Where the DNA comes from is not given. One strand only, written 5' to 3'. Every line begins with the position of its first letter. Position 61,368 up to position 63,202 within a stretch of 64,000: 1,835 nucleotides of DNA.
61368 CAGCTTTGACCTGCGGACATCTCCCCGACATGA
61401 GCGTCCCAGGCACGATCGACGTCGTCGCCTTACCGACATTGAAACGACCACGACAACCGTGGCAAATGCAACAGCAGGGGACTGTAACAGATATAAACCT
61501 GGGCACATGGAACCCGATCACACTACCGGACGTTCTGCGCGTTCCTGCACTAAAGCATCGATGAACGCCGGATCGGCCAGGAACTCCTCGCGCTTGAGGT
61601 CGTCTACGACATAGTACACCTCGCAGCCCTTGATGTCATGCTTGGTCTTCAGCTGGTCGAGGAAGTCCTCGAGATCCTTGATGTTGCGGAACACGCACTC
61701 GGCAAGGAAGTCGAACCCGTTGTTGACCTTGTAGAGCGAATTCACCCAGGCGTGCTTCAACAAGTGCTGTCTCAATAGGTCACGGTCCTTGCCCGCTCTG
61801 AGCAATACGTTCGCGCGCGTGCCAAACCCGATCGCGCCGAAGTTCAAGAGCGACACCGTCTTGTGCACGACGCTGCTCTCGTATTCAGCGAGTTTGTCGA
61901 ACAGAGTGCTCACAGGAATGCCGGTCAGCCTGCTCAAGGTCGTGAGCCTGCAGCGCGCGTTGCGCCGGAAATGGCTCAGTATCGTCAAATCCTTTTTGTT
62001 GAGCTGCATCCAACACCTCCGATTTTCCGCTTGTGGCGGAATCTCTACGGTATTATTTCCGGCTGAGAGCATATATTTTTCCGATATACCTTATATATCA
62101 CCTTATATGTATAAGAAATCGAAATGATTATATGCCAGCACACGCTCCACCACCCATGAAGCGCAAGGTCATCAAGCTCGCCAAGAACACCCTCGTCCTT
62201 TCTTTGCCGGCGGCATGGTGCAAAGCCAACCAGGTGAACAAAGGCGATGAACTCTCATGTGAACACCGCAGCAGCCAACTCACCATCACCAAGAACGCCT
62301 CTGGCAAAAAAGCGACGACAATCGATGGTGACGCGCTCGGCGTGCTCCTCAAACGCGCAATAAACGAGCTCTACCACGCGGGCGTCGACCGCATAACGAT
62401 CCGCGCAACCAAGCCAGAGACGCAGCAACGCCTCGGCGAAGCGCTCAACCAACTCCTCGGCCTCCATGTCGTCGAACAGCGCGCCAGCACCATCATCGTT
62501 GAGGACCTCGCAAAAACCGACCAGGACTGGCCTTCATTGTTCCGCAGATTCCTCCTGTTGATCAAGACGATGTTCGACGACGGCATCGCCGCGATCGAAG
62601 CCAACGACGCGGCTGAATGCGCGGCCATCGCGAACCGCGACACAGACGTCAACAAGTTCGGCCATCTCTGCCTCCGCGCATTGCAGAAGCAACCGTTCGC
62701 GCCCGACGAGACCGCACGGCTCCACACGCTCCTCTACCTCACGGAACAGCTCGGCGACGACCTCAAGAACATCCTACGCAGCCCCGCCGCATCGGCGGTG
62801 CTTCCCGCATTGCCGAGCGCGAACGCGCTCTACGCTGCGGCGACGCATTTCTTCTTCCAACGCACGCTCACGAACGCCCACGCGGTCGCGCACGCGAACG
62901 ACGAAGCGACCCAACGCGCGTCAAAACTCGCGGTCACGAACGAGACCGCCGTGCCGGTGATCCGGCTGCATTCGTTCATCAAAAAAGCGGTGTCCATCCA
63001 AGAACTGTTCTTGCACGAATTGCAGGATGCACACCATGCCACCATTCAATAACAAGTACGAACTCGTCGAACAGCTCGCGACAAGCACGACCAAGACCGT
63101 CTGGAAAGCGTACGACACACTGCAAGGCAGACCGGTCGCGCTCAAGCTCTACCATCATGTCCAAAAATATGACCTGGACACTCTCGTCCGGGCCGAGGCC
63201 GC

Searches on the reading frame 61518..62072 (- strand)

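Call 18: search_protein_families(library=pfam, proteins=[window:61518-62072:-], max_evalue=0.001)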
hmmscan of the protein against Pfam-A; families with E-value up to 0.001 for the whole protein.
window:61518-62072:- (184 aa): 1 family
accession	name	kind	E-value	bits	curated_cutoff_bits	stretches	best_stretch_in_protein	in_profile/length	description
PF01037.27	AsnC_trans_reg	-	6.2e-07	29.7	25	1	97-155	11-70/73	Lrp/AsnC ligand binding domain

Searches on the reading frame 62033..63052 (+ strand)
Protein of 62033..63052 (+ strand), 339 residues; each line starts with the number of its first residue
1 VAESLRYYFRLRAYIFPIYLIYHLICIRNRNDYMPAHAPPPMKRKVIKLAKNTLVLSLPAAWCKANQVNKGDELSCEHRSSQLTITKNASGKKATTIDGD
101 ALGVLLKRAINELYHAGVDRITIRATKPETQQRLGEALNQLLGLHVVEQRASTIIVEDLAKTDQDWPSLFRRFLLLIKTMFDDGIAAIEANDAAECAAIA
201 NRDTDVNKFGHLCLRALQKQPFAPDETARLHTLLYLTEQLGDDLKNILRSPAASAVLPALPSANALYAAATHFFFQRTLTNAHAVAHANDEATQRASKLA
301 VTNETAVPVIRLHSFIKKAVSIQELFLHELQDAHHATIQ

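Call 18: search_protein_families(library=pfam, proteins=[window:62033-63052:+], max_evalue=0.001)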
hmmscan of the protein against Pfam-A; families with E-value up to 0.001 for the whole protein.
window:62033-63052:+ (339 aa): 1 family
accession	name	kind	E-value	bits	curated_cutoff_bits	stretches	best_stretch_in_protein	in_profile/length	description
PF01895.24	PhoU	-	0.00075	20.3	23.5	0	172-248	3-86/89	PhoU domain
